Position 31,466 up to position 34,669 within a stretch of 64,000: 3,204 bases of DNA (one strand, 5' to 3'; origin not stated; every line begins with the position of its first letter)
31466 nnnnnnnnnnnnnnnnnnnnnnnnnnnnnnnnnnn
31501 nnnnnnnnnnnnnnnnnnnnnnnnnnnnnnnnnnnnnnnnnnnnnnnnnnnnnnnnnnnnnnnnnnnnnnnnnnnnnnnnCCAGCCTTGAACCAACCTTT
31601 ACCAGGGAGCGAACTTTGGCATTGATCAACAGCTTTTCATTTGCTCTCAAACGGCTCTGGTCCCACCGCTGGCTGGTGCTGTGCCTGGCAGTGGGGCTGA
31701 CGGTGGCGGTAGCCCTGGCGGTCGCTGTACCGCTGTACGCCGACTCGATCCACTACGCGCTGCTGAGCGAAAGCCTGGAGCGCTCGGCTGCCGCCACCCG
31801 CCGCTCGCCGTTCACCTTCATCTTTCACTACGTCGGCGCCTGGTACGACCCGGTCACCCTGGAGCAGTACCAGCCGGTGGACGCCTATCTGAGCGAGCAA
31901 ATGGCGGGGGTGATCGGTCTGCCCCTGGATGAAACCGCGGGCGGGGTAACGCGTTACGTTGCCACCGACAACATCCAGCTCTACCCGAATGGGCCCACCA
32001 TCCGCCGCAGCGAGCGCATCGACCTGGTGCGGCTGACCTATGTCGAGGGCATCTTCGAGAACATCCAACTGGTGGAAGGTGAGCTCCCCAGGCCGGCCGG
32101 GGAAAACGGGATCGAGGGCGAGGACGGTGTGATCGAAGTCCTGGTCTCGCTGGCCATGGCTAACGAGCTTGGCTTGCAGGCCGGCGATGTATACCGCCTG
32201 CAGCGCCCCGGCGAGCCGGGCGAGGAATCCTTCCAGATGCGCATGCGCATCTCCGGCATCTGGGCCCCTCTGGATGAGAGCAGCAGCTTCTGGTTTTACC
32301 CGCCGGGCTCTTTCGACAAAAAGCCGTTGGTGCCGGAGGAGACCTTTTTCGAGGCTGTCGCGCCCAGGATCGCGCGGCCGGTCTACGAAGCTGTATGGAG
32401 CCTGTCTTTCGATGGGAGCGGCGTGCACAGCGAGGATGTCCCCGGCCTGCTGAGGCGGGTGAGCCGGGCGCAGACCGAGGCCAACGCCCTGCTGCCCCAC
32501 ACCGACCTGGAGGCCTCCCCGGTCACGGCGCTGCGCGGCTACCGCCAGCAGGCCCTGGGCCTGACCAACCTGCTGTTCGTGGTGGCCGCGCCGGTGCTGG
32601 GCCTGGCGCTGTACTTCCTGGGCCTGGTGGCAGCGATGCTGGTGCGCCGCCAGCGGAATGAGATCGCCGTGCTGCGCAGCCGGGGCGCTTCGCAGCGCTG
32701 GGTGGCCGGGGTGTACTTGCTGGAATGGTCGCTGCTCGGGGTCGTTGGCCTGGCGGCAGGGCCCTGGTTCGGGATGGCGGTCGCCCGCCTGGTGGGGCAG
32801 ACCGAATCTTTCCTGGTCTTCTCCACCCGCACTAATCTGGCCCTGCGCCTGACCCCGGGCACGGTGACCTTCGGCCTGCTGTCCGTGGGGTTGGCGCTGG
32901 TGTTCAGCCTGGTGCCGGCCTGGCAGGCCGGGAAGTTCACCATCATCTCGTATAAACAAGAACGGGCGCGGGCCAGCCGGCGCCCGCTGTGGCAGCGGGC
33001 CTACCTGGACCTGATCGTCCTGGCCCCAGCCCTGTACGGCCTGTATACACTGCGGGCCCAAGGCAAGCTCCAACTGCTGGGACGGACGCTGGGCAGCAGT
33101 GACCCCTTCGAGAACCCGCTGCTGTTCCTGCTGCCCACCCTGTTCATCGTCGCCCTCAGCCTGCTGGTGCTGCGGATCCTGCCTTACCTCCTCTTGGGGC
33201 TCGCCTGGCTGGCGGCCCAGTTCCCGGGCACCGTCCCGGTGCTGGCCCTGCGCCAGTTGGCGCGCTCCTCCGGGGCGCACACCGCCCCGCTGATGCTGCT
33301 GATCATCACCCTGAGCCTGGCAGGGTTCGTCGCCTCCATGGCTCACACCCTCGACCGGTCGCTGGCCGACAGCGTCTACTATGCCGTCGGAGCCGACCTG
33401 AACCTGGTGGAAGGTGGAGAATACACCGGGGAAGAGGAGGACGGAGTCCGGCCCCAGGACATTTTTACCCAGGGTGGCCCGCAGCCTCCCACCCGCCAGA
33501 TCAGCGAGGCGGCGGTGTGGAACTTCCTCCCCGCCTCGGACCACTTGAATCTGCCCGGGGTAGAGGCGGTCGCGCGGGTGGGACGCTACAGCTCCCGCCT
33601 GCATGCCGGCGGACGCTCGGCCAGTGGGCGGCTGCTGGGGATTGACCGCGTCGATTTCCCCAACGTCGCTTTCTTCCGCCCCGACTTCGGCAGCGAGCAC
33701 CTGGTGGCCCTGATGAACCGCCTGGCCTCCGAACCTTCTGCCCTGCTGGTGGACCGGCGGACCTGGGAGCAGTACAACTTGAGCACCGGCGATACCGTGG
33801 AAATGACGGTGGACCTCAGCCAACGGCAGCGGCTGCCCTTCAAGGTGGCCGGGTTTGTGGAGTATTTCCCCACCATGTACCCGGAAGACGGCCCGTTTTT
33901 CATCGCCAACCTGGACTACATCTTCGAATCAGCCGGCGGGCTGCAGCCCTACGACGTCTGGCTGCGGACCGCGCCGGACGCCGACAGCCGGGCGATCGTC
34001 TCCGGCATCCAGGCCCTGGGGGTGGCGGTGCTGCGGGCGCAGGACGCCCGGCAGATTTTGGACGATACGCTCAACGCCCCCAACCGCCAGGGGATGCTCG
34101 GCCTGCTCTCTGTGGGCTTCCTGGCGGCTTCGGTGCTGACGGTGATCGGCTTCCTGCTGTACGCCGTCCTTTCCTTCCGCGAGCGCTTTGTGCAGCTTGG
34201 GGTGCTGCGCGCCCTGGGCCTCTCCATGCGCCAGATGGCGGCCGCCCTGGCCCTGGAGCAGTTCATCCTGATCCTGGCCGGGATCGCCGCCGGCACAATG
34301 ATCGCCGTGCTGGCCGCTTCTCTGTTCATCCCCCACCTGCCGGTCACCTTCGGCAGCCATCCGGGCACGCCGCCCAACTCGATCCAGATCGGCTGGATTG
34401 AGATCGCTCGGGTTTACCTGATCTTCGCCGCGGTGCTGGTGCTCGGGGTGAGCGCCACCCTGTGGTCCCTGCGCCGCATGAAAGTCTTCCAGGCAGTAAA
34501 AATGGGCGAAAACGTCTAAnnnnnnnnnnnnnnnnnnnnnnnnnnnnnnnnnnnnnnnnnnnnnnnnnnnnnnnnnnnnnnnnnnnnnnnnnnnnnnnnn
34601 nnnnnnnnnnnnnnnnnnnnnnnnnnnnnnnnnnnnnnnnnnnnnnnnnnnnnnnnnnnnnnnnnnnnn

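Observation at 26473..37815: MacB/FtsX-type ABC machine combined with a double solute-binding lipoprotein, an adaptor and two non-identical ATPases, next to a cytoplasmic PAS kinase/NarL pair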

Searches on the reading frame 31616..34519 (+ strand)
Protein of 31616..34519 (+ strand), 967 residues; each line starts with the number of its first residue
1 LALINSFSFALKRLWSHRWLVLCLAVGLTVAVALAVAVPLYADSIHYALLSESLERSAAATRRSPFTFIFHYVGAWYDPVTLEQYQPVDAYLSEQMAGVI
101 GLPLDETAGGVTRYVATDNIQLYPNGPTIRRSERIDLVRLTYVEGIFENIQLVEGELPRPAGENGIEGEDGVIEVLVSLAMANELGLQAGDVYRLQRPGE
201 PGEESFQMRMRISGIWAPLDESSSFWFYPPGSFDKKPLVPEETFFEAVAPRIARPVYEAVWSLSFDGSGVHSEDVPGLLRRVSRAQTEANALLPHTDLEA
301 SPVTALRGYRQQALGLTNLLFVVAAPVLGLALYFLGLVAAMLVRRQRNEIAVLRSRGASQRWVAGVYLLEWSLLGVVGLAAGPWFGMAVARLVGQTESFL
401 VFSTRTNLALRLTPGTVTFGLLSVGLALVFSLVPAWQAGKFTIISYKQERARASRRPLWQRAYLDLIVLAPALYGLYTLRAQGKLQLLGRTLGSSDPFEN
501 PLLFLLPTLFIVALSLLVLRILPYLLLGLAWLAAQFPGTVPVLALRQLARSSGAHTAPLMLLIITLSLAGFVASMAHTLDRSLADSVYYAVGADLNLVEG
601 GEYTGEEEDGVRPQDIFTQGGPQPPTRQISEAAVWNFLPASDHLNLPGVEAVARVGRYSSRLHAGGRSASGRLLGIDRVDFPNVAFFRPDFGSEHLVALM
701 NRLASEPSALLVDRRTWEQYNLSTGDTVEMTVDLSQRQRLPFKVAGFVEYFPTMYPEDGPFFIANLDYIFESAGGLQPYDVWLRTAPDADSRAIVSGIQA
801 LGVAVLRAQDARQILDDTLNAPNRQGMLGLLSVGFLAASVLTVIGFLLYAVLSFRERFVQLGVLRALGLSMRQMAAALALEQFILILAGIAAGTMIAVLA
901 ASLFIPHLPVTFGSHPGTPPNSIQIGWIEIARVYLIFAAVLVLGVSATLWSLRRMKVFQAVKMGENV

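Call 4: search_protein_families(library=pfam, proteins=[window:31616-34519:+], max_evalue=0.01)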
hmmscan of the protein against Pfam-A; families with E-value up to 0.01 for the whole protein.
window:31616-34519:+ (967 aa): 1 family
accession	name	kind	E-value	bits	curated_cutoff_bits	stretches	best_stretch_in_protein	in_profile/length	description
PF02687.27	FtsX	-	3.4e-17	63.1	25.5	2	835-955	4-115/120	FtsX-like permease C-terminal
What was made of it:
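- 31616..34519 (+): 967-aa fused type VII ABC permease with 10 transmembrane helices (4+2+4). Ectodomain 1 is aa 62-300 (nt 31799-32515). Ectodomain 2 is aa 592-820 (nt 33389-34075). Coupling helices are aa 347-355 and 858-866. FtsX in two stretches (call 4).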

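Call 5: search_protein_families(library=ncbifam, proteins=[window:31616-34519:+], max_evalue=0.01)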
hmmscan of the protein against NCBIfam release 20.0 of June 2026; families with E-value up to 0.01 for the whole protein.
window:31616-34519:+ (967 aa): 3 families
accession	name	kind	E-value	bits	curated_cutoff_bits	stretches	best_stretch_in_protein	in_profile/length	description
TIGR03434.1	ADOP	subfamily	3.2e-11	42.1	622.3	2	295-456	251-408/803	ADOP family duplicated permease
TIGR02212.1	lolCE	equivalog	2.4e-05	23.5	362.45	1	327-440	276-401/411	lipoprotein-releasing ABC transporter permease subunit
NF008357.0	PRK11146.1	exception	0.0075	15.1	439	1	319-390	271-342/414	lipoprotein-releasing ABC transporter permease subunit LolE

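Call 7: find_homologous_proteins(query=window:31616-34519:+)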
Query window:31616-34519:+ (967 aa): 599 proteins with E <= 0.001 among 8000 candidates; the best 120 are listed.
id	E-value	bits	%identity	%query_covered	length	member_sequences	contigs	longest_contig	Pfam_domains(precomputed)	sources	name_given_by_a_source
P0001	0.0e+0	2131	100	100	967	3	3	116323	PF02687.28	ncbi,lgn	-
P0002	0.0e+0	1484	70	100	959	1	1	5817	PF02687.28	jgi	jgi:putative ABC transport system permease protein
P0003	0.0e+0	1448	68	100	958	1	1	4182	PF02687.28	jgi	jgi:putative ABC transport system permease protein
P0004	0.0e+0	1424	67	100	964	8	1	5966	PF02687.28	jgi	jgi:putative ABC transport system permease protein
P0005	0.0e+0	1424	66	100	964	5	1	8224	PF02687.28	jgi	jgi:putative ABC transport system permease protein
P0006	0.0e+0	1416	66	100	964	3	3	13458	PF02687.28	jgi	jgi:putative ABC transport system permease protein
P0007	0.0e+0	1402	65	100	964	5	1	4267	PF02687.28,PF12704.15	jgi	jgi:putative ABC transport system permease protein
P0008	0.0e+0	1397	65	100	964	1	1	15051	PF02687.28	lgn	-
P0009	0.0e+0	1394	65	100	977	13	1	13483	PF02687.28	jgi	jgi:putative ABC transport system permease protein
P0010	0.0e+0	1380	66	100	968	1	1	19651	PF02687.28,PF12704.15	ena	-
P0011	0.0e+0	1367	64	100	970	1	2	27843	PF02687.28,PF12704.15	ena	-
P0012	0.0e+0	1359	64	100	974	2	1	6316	PF02687.28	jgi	jgi:putative ABC transport system permease protein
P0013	0.0e+0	1357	64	100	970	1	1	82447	PF02687.28,PF12704.15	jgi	-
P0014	0.0e+0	1353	63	100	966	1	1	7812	PF02687.28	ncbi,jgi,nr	ncbi:MAG: ABC transporter permease [Chloroflexota bacterium]|nr:MAG: ABC transporter permease [Chlor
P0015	0.0e+0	1353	64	100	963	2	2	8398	PF02687.28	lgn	-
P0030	0.0e+0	1284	60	100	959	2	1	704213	PF02687.28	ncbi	ncbi:MAG: ABC transporter permease [Chloroflexota bacterium]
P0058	0.0e+0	1086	54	100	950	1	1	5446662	PF02687.28,PF12704.15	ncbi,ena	-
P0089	1.3e-274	932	49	100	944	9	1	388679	PF02687.28,PF12704.15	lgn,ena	-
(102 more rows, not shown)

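Call 8: find_encoding_contigs(protein=P0058, flank=10000, max_places=2)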
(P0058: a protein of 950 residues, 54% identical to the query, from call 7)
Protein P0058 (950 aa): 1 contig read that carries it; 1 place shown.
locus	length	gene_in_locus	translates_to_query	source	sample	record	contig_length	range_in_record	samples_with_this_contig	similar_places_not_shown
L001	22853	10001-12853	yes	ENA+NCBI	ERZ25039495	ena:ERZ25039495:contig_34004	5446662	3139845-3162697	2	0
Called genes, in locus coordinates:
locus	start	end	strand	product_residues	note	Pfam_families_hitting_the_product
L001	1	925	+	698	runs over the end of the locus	PF23381:Beta-prop_IFT122_1st, PF23414:Beta-prop_EML_2, PF25174:Beta-prop_THOC3, PF24807:WD40_CDC20-Fz, PF23381:Beta-prop_IFT122_1st, PF25174:Beta-prop_THOC3, PF24814:WD40_Prp19, PF24807:WD40_CDC20-Fz, +37 more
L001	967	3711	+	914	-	-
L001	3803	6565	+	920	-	PF01547:SBP_bac_1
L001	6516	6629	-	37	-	-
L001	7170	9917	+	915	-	PF01547:SBP_bac_1, PF13416:SBP_bac_8, PF01547:SBP_bac_1, PF13416:SBP_bac_8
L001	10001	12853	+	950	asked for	PF12704:MacB_PCD (faint), PF02687:FtsX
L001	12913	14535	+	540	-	PF25975:CzcB_C (weak)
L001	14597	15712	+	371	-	PF00005:ABC_tran, PF02463:SMC_N (faint)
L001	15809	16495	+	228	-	PF00005:ABC_tran, PF13304:AAA_21 (weak)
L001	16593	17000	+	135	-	PF03965:Penicillinase_R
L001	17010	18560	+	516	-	PF05569:Peptidase_M56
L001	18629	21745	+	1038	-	PF12704:MacB_PCD (weak), PF02687:FtsX (weak)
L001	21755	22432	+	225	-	PF00005:ABC_tran, PF02463:SMC_N (faint), PF13304:AAA_21 (faint)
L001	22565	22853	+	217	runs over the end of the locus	PF13559:DUF4129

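Call 9: find_encoding_contigs(protein=P0030, flank=10000, max_places=2)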
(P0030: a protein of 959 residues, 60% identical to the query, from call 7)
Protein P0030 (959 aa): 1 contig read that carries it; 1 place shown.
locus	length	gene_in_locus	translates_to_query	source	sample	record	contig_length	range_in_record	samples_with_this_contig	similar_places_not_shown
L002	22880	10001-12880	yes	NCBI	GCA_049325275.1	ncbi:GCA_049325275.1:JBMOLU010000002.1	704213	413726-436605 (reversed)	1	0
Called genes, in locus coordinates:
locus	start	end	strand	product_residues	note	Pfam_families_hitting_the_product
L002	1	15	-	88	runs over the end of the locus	PF06153:CdAMP_rec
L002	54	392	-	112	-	PF06153:CdAMP_rec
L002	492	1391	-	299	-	PF03631:Virul_fac_BrkB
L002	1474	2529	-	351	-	PF13421:Band_7_1, PF01145:Band_7, PF12728:HTH_17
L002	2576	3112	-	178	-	-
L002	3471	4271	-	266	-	-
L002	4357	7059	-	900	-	PF01547:SBP_bac_1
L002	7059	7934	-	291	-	-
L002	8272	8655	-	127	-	-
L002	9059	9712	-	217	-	PF00072:Response_reg, PF08281:Sigma70_r4_2 (weak), PF00196:GerE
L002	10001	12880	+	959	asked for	PF02687:FtsX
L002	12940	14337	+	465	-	PF00364:Biotin_lipoyl (faint), PF25917:BSH_RND (weak), PF25973:BSH_CzcB, PF25989:YknX_C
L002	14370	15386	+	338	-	PF00005:ABC_tran, PF13304:AAA_21 (faint)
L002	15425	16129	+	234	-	PF00005:ABC_tran, PF13304:AAA_21 (faint)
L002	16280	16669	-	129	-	PF00072:Response_reg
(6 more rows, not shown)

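Call 10: find_encoding_contigs(protein=P0089, flank=10000, max_places=2)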
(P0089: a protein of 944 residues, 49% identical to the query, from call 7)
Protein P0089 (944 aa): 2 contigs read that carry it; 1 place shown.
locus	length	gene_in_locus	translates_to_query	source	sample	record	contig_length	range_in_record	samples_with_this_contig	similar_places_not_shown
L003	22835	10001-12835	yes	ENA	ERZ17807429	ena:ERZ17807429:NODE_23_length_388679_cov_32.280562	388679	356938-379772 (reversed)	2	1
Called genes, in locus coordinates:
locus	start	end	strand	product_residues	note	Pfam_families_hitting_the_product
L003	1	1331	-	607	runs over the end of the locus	-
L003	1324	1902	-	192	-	PF04542:Sigma70_r2, PF08281:Sigma70_r4_2, PF04545:Sigma70_r4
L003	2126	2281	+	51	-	-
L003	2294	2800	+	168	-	PF04542:Sigma70_r2, PF08281:Sigma70_r4_2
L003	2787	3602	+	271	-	-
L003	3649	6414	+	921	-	PF01547:SBP_bac_1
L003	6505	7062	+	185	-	PF07638:Sigma70_ECF, PF04542:Sigma70_r2, PF13384:HTH_23 (faint), PF08281:Sigma70_r4_2, PF04545:Sigma70_r4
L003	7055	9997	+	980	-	PF01547:SBP_bac_1, PF13416:SBP_bac_8, PF01547:SBP_bac_1, PF13416:SBP_bac_8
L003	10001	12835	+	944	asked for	PF02687:FtsX, PF12704:MacB_PCD, PF02687:FtsX (weak)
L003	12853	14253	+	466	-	PF00364:Biotin_lipoyl (faint), PF25973:BSH_CzcB (faint), PF25975:CzcB_C, PF25989:YknX_C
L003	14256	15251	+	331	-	PF00005:ABC_tran, PF02463:SMC_N (weak), PF13304:AAA_21 (faint)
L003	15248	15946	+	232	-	PF00005:ABC_tran, PF13304:AAA_21 (faint)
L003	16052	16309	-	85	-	PF04542:Sigma70_r2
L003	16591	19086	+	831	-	PF07730:HisKA_3, PF02518:HATPase_c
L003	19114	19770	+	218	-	PF00072:Response_reg, PF00196:GerE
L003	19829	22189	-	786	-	PF23381:Beta-prop_IFT122_1st, PF23381:Beta-prop_IFT122_1st, PF25175:Beta-prop_WDR5, PF24814:WD40_Prp19, PF25174:Beta-prop_THOC3, PF23381:Beta-prop_IFT122_1st, PF25174:Beta-prop_THOC3, PF24814:WD40_Prp19, +32 more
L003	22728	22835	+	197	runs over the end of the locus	PF04542:Sigma70_r2, PF08281:Sigma70_r4_2, PF04545:Sigma70_r4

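Call 14: find_related_loci(query=A1, collection=genome_contigs, flank=10000)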
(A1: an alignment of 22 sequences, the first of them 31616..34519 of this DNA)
Query A1 (967 aa) in genome_contigs; peptide patterns used: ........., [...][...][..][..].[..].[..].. (x = any residue, [..] = any of these).
599 stretches matched a pattern (row limit reached: there are more); 576 encode a relative of the query (tblastn E <= 1e-3); the best 80 are kept; 80 distinct loci.
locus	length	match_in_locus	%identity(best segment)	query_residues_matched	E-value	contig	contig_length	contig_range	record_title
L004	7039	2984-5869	64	2-965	0e+0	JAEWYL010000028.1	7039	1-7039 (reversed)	MAG: Chloroflexota bacterium isolate OH_SFB_172 k127_1139946, whole genome shotgun sequence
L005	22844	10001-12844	54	5-967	0e+0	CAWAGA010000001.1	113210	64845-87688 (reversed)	MAG: uncultured Chloroflexia bacterium isolate MFD02416.bin.2.6 genome assembly, contig: contig_17241, whole genome shot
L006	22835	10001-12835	50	8-967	0e+0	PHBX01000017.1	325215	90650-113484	MAG: Chloroflexi bacterium HGW-Chloroflexi-3 bjp_ig2158_scaffold_131, whole genome shotgun sequence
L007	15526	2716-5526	49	4-967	0e+0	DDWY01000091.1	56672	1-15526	MAG TPA_asm: Anaerolineaceae bacterium UBA2274 UBA2274_contig_4632, whole genome shotgun sequence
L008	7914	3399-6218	49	5-967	0e+0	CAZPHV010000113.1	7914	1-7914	MAG TPA_asm: uncultured Aquimonas sp. isolate binchicken_co190_244 genome assembly, contig: NODE_14440_length_7914_cov_7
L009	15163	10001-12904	46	3-967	0e+0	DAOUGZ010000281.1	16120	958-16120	MAG TPA_asm: Anaerolineae bacterium isolate R89_281 k165_2410714, whole genome shotgun sequence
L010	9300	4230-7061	47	10-967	0e+0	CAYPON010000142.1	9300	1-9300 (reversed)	MAG TPA_asm: uncultured Anaerolineae bacterium isolate SRP231805_co1_126 genome assembly, contig: NODE_6594_length_9300_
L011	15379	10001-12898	45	3-967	0e+0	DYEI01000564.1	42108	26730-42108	MAG TPA_asm: Anaerolinea sp. isolate Tomsk_2_67_199 Tomsk_k141_84218, whole genome shotgun sequence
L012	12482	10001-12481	53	5-853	0e+0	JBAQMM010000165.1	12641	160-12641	MAG: Anaerolineaceae bacterium isolate MFD12067_ilm_asm_bin1 k127_51840, whole genome shotgun sequence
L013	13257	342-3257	41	1-967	0e+0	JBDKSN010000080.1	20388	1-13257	MAG: Anaerolineales bacterium isolate 6_bin.186 c_000000649772, whole genome shotgun sequence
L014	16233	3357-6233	44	7-967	0e+0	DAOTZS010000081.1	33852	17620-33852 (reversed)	MAG TPA_asm: Anaerolineae bacterium isolate H6_552 k131_915106, whole genome shotgun sequence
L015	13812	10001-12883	43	3-965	0e+0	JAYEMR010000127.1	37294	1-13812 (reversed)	MAG: Chloroflexota bacterium isolate MAG076 MAG076_127, whole genome shotgun sequence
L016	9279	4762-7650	42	1-967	0e+0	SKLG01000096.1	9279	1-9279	MAG: Anaerolineae bacterium isolate CSSed162cmA_203 CSSed16-2cmA-29093, whole genome shotgun sequence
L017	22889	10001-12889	43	8-966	0e+0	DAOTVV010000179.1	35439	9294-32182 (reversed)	MAG TPA_asm: Anaerolineae bacterium isolate H111_82 k127_2186738, whole genome shotgun sequence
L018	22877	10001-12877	43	1-967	0e+0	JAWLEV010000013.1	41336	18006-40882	MAG: Anaerolineae bacterium isolate 20BLK6-1.bin.88 NODE_727_length_41336_cov_15.881732, whole genome shotgun sequence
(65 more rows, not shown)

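Call 16: search_solved_structures(query=window:31616-34519:+, max_evalue=1)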
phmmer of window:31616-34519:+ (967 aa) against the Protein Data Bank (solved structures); distinct sequences matched with E-value up to 1: 7.
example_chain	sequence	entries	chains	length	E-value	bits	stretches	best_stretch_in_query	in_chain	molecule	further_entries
9w2w_A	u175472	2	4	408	0.00031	22.2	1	320-395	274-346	LolF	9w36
9w35_A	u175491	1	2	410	0.00031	22.2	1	320-395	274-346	LolF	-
9w37_A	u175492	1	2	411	0.00031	22.2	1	320-395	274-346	LolF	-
7arh_C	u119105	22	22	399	0.0032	18.8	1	318-439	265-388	Lipoprotein-releasing ABC transporter permease subunit LolC | Lipo-releasing system transmembrane protein lolC | Lipoprotein-releasing system transmembrane prot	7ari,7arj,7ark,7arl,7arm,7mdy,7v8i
7mdx_A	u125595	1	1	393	0.0052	18.1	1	318-439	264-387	Lipoprotein-releasing system transmembrane protein LolC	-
5lil_A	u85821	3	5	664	0.13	13.5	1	809-905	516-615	Macrolide export ATP-binding/permease protein MacB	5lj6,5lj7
9o9x_C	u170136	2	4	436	0.78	10.9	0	828-945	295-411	ABC transporter permease YtrF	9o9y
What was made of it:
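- The permease's closest sequence matches among solved structures are LolF and LolC (call 16).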

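Call 41: predict_structure(alignment_id=A2)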
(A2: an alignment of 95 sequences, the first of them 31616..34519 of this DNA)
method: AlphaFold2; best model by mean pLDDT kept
length: 967 residues; sequences in the alignment: 95
mean_pLDDT: 90.9   pTM: 0.84
mean pLDDT of the five models: 90.9, 89.4, 89.0, 88.5, 87.4
residues with pLDDT >= 90: 720; 70-90: 195; 50-70: 31; < 50: 21
segments of 3 or more residues with pLDDT < 50: 611-621, 623-629
pLDDT, mean of each block of 10 residues (from residue 1): 86 92 95 96 91 89 93 96 97 97 93 97 94 96 96 96 60 95 97 94 91 97 92 96 95 96 95 93 97 97 91 87 93 95 91 92 94 97 97 93 90 94 96 94 86 85 93 95 88 79 91 96 95 94 93 91 96 94 94 95 63 46 48 76 97 97 96 95 94 92 96 96 97 92 97 95 96 85 97 96 93 94 90 93 91 84 85 92 94 97 90 82 91 90 89 74 57
secondary structure, 60 per line:
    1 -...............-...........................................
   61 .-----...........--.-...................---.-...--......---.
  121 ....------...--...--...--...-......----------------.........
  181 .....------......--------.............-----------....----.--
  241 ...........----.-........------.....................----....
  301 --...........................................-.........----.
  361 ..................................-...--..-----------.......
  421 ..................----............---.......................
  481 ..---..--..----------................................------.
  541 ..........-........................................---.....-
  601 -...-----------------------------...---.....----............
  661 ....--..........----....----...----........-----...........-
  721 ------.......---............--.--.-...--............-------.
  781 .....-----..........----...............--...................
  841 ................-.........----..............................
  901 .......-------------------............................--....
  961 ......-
elements in order (helices of 4 or more, strands of 3 or more residues): H2-16 H18-61 E67-73 H74-77 H82-100 E111-116 E120-124 E136-138 E141-143 E150-155 E172-178 H179-185 E192-197 E206-218 H230-233 H241-251 E258-265 H272-292 E297-300 H303-345 H347-355 H360-394 E396-398 H414-438 H443-454 H458-482 H502-533 H540-550 H552-591 E595-599 E602-604 E634-636 H640-644 E649-664 E667-676 H681-684 H696-703 E709-713 H714-719 E727-733 E737-748 E761-765 H766-772 E780-785 H791-800 E805-810 H811-819 H822-856 H858-866 H871-907 H927-954 H957-966
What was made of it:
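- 31616..34519 (+): AF2 pLDDT 90.9, pTM 0.84 (call 41).
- On Type VII ABC transporters (MacB/FtsX superfamily, ABC3): The AF2 model has two such units (call 41).
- On BceAB-type peptide-antibiotic resistance and sensing modules: Two ectodomains (call 41).
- Checked: The AF2 permease model (pLDDT 90.9) has 10 transmembrane helices, with ectodomains between TM1-2 and TM7-8 (call 41).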
